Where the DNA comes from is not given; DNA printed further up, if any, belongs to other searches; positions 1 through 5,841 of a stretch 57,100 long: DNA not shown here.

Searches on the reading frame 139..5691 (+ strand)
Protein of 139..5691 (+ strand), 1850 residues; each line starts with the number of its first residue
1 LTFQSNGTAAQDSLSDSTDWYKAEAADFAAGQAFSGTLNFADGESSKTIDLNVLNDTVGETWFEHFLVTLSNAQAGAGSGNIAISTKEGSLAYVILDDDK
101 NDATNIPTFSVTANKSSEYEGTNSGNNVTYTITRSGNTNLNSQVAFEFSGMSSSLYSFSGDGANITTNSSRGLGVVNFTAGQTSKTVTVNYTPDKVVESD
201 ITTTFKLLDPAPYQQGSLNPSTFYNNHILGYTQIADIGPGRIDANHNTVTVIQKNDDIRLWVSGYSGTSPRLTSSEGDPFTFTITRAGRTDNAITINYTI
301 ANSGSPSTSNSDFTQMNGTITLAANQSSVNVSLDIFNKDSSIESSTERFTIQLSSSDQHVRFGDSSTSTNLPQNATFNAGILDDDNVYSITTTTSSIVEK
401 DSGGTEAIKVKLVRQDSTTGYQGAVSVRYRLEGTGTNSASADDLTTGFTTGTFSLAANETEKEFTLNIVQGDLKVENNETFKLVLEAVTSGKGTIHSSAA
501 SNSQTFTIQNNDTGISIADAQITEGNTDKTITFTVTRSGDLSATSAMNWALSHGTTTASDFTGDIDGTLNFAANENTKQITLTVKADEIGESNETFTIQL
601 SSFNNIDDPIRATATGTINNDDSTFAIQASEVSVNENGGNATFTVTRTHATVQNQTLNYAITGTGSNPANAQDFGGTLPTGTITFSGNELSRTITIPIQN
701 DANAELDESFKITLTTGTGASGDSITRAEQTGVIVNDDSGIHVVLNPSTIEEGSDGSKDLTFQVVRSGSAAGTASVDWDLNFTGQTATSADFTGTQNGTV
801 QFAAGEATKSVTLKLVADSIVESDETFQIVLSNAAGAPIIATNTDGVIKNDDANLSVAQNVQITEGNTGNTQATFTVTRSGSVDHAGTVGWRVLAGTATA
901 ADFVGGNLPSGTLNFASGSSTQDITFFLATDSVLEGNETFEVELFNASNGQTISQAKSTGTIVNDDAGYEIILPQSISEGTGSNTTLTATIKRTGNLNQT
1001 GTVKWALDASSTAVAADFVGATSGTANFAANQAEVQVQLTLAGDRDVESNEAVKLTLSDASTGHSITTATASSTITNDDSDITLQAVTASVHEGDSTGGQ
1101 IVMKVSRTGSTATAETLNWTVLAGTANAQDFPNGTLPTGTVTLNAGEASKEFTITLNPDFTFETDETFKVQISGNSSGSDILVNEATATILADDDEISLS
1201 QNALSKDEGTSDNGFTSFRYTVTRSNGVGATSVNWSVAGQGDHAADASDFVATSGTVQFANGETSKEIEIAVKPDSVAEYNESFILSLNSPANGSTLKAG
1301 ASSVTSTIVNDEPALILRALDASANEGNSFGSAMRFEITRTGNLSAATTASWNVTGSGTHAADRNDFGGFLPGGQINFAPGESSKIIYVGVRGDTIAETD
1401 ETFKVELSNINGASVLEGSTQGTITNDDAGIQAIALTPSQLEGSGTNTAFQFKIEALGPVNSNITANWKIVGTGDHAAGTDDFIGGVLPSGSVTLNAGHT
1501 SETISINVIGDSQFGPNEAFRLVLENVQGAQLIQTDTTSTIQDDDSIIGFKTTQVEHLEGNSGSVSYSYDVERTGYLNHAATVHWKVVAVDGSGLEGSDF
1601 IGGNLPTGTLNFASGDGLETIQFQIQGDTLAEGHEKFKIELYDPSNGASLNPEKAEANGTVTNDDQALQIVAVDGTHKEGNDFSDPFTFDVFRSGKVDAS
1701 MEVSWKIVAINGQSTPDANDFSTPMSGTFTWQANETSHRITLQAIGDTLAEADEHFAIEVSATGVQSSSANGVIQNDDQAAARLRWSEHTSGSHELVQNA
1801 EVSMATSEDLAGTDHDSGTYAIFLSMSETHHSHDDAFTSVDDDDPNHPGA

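Call 58: search_protein_families(library=pfam, proteins=[window:139-5691:+], max_evalue=0.00001)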
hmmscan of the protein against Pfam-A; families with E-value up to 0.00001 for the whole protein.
window:139-5691:+ (1850 aa): 2 families
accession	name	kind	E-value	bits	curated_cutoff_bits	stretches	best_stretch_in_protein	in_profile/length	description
PF03160.20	Calx-beta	-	1.9e-100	331.6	27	7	1217-1311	23-117/119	Calx-beta domain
PF18134.7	AGS_C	-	7.6e-08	32.9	26.7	0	1332-1369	49-85/129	Adenylyl/Guanylyl and SMODS C-terminal sensor domain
